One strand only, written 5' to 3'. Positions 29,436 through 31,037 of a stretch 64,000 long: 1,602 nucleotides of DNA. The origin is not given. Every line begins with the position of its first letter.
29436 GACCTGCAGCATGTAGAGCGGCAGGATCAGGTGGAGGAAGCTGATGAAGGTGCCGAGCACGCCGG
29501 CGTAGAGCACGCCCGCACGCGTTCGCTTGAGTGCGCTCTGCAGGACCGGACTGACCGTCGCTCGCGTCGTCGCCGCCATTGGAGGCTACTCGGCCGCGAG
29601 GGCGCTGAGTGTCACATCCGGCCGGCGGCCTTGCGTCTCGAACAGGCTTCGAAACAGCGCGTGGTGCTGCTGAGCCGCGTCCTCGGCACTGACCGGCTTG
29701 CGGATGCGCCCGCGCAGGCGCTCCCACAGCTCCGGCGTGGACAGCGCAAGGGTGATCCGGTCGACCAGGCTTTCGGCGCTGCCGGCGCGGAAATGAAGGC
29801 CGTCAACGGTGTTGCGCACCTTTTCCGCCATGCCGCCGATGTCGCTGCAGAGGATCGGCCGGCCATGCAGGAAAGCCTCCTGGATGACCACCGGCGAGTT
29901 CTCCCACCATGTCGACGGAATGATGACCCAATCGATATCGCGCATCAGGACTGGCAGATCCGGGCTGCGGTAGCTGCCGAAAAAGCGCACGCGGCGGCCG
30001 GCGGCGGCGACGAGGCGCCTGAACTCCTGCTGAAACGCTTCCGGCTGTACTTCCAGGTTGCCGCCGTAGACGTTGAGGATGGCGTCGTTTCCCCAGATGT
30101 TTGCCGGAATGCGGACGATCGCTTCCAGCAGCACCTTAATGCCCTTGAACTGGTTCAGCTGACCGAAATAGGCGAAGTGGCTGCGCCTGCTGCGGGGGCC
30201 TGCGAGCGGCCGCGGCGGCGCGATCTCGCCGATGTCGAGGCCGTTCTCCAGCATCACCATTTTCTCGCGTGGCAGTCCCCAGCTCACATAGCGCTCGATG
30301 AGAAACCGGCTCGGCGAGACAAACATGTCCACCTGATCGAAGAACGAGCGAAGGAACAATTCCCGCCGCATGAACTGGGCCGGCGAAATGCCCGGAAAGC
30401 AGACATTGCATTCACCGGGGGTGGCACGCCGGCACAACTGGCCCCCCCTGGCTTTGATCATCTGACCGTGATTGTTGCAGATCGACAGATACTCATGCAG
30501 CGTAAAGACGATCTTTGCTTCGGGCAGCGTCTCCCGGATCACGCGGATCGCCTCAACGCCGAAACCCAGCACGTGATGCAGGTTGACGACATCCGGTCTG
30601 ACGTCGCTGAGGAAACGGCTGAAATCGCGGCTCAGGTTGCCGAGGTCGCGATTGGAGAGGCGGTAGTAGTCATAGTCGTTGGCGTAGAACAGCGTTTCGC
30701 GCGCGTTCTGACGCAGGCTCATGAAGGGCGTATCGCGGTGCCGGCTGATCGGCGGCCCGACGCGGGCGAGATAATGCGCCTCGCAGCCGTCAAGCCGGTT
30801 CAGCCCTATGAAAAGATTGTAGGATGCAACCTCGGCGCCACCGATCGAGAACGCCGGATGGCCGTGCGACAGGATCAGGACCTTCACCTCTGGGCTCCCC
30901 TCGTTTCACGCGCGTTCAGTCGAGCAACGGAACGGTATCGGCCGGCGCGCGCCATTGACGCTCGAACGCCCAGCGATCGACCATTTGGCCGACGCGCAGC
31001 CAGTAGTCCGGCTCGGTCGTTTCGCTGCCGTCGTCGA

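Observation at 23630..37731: Compact RTX protein + glycosyltransferase + type I secretion cluster with acetyl- and pyruvyl-transferases but no canonical polysaccharide export or priming genes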

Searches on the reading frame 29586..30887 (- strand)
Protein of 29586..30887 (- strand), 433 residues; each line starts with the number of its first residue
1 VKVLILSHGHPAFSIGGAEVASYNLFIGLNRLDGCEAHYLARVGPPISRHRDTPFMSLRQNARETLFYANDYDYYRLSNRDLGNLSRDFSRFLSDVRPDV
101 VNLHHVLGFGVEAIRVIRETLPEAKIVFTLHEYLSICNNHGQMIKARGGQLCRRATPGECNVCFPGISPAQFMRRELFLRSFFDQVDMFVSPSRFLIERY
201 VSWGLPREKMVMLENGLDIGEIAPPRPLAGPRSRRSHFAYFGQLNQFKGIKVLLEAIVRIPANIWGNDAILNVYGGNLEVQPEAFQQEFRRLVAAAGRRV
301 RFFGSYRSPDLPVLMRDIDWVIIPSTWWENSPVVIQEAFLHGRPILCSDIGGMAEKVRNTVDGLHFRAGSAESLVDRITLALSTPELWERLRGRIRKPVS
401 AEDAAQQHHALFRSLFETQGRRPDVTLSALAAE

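Call 4: search_protein_families(library=pfam, proteins=[window:29586-30887:-], max_evalue=0.01)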
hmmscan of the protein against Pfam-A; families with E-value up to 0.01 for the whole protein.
window:29586-30887:- (433 aa): 5 families
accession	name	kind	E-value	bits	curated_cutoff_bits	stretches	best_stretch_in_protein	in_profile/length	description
PF00534.26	Glycos_transf_1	-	1.3e-20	74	26.4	1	237-395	17-169/172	Glycosyl transferases group 1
PF13692.12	Glyco_trans_1_4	-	3.7e-20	73.1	27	1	237-382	3-140/142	Glycosyl transferases group 1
PF13439.12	Glyco_transf_4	-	2.2e-12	47.7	28.5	1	15-219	1-168/170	Glycosyltransferase Family 4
PF13579.12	Glyco_trans_4_4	-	1.2e-08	35.9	29.7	1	16-216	1-158/158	Glycosyl transferase 4-like domain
PF20706.3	GT4-conflict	-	5.3e-08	32.7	26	1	205-419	169-375/385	Family 4 Glycosyltransferase in conflict systems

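Call 10: search_protein_families(library=ncbifam, proteins=[window:29586-30887:-], max_evalue=0.01)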
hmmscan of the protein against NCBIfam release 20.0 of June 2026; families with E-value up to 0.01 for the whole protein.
window:29586-30887:- (433 aa): 17 families
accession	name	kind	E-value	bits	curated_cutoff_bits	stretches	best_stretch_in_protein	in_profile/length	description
NF041876.1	EPS_EpsE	equivalog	2.1e-12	47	400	1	208-402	186-379/389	exopolysaccharide biosynthesis GT4 family glycosyltransferase EpsE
TIGR04063.1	stp3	hypoth_equivalog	8.2e-12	44.7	442.05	1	201-416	173-392/397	TIGR04063 family PEP-CTERM/XrtA system glycosyltransferase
NF012028.0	PRK15484.1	subfamily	1.1e-10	41.2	618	1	192-387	146-347/380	lipopolysaccharide N-acetylglucosaminyltransferase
TIGR03088.1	stp2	hypoth_equivalog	2e-09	37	409.05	1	186-413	137-371/374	TIGR03088 family PEP-CTERM/XrtA system glycosyltransferase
TIGR03449.1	mycothiol_MshA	equivalog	6.1e-07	28.7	462.5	1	235-391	220-376/406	D-inositol-3-phosphate glycosyltransferase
NF038011.1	PelF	equivalog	9.1e-07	28.3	100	1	198-358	270-423/489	GT4 family glycosyltransferase PelF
TIGR04047.1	MSMEG_0565_glyc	hypoth_equivalog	3.1e-06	26.5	259.85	1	244-412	202-371/373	MSMEG_0565 family glycosyltransferase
NF038229.1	Glyco4_Geo_Pelo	equivalog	1.7e-05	24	400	1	285-416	206-333/338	GPMC system family 4 glycosyltransferase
NF047684.1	TeichurnBiosyTuaC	equivalog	1.9e-05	23.8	550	1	238-407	222-377/391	teichuronic acid biosynthesis protein TuaC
NF007396.0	PRK09922.1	equivalog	0.00012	21.1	385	1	198-383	148-325/361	lipopolysaccharide 1,6-galactosyltransferase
TIGR03999.1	thiol_BshA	equivalog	0.00035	19.6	273.7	1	298-407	255-361/375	N-acetyl-alpha-D-glucosaminyl L-malate synthase BshA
TIGR02149.1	glgA_Coryne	subfamily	0.00045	19.5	302.4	1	205-370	166-335/391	glycogen synthase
NF038295.1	EPS_HpsP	equivalog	0.00059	18.9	550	1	240-394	212-361/388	hormogonium polysaccharide biosynthesis glycosyltransferase HpsP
NF041010.1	glycosy_Agl16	equivalog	0.0013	17.6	575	1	181-364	129-300/352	glycosylation protein Agl16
NF053787.1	GlcN_PG_synth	equivalog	0.0015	17.4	480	0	176-257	134-219/361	N-acetylglucosaminyl phosphatidylglycerol synthase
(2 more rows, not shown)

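Call 25: find_related_loci(query=A1, collection=genome_contigs, flank=10000)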
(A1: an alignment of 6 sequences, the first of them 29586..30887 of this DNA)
Query A1 (433 aa) in genome_contigs; peptide patterns used: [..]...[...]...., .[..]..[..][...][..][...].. (x = any residue, [..] = any of these).
599 stretches matched a pattern (row limit reached: there are more); 573 encode a relative of the query (tblastn E <= 1e-3); the best 80 are kept; 80 distinct loci.
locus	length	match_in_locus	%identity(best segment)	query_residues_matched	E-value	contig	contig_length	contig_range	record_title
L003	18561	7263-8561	92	1-433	0e+0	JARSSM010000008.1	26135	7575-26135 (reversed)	MAG: Defluviicoccus sp. isolate SCELSE-4-Def NODE_2704_length_26135_cov_17.296741, whole genome shotgun sequence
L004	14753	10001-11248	72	1-416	0e+0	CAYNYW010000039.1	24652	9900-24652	MAG TPA_asm: uncultured Defluviicoccus sp. isolate binchicken_co326_179 genome assembly, contig: NODE_913_length_24652_c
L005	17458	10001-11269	66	2-423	0e+0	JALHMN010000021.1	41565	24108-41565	MAG: bacterium isolate Bin_33_3 c_000000004455, whole genome shotgun sequence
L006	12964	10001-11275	64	1-426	0e+0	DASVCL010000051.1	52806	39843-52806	MAG TPA_asm: Alphaproteobacteria bacterium isolate SMAG_U2005 k141_437899, whole genome shotgun sequence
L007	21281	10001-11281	63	1-428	0e+0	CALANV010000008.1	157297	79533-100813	MAG TPA_asm: uncultured Rhodospirillales bacterium isolate SRR5251193_bin.29_CONCOCT_v1.1_MAG genome assembly, contig: E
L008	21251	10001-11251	62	1-413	0e+0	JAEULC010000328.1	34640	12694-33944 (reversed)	MAG: Rhodospirillales bacterium isolate new MAG-111 k141_1453751, whole genome shotgun sequence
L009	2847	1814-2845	76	1-346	0e+0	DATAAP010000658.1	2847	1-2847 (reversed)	MAG TPA_asm: Alphaproteobacteria bacterium isolate SMAG_U6675 k141_2104646, whole genome shotgun sequence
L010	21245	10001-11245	61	1-415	0e+0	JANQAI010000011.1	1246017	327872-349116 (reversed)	MAG: Magnetospirillum sp. isolate 46_gen_w_cov.1 c43, whole genome shotgun sequence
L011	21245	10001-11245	64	1-416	0e+0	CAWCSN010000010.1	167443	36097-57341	MAG: uncultured Alphaproteobacteria bacterium isolate MFD05442.bin.2.182 genome assembly, contig: contig_4344, whole gen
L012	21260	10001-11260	63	1-421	1e-179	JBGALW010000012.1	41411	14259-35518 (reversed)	MAG: Amaricoccus sp. isolate MAG_MBR_H10.87 MBRH10-87_opera_contig_3471, whole genome shotgun sequence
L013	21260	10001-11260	59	1-422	1e-178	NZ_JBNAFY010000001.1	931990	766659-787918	Amaricoccus macauensis strain S229 Scaffold1, whole genome shotgun sequence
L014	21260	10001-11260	60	1-423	1e-178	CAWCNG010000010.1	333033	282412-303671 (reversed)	MAG: uncultured Alphaproteobacteria bacterium isolate MFD05442.bin.2.162 genome assembly, contig: contig_25979, whole ge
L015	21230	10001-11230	63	1-412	2e-178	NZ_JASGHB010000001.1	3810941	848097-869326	MAG: Amaricoccus sp. isolate 5N119 JMF-2111-06-0005.ont.bin.119_0, whole genome shotgun sequence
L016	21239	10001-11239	61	2-415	1e-177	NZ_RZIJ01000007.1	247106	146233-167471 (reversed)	Azospirillum doebereinerae strain GSF71 Scaffold7, whole genome shotgun sequence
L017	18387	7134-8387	63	3-422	6e-177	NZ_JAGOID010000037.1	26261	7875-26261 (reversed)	MAG: Amaricoccus sp. isolate Go_SlAct_bin_551 Go_SlAct_6333_length_26261_cov_4.807837, whole genome shotgun sequence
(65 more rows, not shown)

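Call 54: search_protein_families(library=pfam, alignment_id=A5, max_evalue=0.00001)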
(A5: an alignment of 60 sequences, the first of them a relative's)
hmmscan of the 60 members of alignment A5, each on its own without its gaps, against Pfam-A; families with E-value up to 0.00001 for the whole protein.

A. member 1, L007:254-1120:- (288 aa): 5 families
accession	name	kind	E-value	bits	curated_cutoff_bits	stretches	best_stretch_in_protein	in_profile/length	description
PF13489.12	Methyltransf_23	-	2.7e-11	43.9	27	1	77-216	16-151/164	Methyltransferase domain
PF08242.18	Methyltransf_12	-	3.1e-11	44.3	30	1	88-181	1-98/98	Methyltransferase domain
PF13649.12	Methyltransf_25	-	5.5e-11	43.4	27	1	87-179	1-97/97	Methyltransferase domain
PF08241.18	Methyltransf_11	-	3.6e-08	34.4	21.2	1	88-183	1-95/95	Methyltransferase domain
PF13847.12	Methyltransf_31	-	2.6e-06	27.6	27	1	85-187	5-113/145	Methyltransferase domain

B. families by the number of members that match (of 60 scanned): 88 families (the first 25 are shown)
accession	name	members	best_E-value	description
PF00005.33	ABC_tran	4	7.3e-33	ABC transporter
PF00072.30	Response_reg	4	3.2e-31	Response regulator receiver domain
PF07719.23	TPR_2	3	7.6e-11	Tetratricopeptide repeat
PF13432.12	TPR_16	3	1.7e-09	Tetratricopeptide repeat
PF00990.26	GGDEF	2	4e-49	Diguanylate cyclase, GGDEF domain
PF12860.13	PAS_7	2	1.3e-36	PAS fold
PF02518.31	HATPase_c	2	4.1e-28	Histidine kinase-, DNA gyrase B-, and HSP90-like ATPase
PF00512.31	HisKA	2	1.1e-19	His Kinase A (phospho-acceptor) domain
PF17912.7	OB_MalK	2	9.4e-12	MalK OB fold domain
PF08402.16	TOBE_2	2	4.3e-11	TOBE domain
PF13304.12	AAA_21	2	1.4e-08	AAA domain, putative AbiEii toxin, Type IV TA system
PF13428.12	TPR_14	2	1e-07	Tetratricopeptide repeat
PF11339.14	DUF3141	1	1.3e-271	Protein of unknown function (DUF3141)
PF02277.22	DBI_PRT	1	7.2e-112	Phosphoribosyltransferase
PF00920.27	ILVD_EDD_N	1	1e-103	Dihydroxy-acid/6-phosphogluconate dehydratase N-terminal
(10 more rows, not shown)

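Call 92: search_solved_structures(query=A1, max_evalue=0.00001)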
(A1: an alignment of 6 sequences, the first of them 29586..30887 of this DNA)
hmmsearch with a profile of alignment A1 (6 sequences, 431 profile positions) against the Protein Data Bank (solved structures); distinct sequences matched with E-value up to 0.00001: 58.
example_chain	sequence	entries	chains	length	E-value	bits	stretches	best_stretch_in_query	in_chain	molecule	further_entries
4xso_B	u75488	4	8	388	7.8e-21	77.6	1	127-399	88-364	Alr3699 protein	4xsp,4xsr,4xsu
3c4q_A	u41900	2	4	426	2.5e-19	72.6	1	205-420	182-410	Predicted glycosyltransferases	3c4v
3c48_A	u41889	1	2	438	3.4e-19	72.2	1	205-420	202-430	Predicted glycosyltransferases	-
6kih_A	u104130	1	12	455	2.9e-17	65.8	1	180-418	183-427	Tll1590 protein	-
7mi0_A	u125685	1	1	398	8.1e-16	61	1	181-418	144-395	Glycosyltransferase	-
6tvp_A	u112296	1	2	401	1.6e-15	60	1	184-414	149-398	Alpha-maltose-1-phosphate synthase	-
8dvz_A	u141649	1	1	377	6.8e-15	58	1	297-420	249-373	N, N'-diacetylbacillosaminyl-diphospho-undecaprenol alpha-1,3-N-acetylgalactosaminyltransf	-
8dvw_A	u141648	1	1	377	4.5e-14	55.3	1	231-420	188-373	N, N'-diacetylbacillosaminyl-diphospho-undecaprenol alpha-1,3-N-acetylgalactosaminyltransf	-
8dqd_A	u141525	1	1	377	8.9e-14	54.3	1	297-420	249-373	N, N'-diacetylbacillosaminyl-diphospho-undecaprenol alpha-1,3-N-acetylgalactosaminyltransf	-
5i45_A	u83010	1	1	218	3.5e-11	45.8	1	241-420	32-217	Glycosyl transferases group 1 family protein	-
3fro_A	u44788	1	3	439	1.1e-10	44.2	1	240-413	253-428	GlgA glycogen synthase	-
2bis_A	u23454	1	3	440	1.1e-10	44.2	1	240-413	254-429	GLGA GLYCOGEN SYNTHASE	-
3l01_A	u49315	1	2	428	2.3e-10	43.1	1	240-412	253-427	GlgA glycogen synthase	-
6kqi_A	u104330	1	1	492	2.8e-10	42.8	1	240-416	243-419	Cannabinoid receptor 1,GlgA glycogen synthase,Cannabinoid receptor 1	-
6fj3_A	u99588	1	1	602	3.1e-10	42.6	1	240-414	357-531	Parathyroid hormone/parathyroid hormone-related peptide receptor,Parathyroid hormone/parat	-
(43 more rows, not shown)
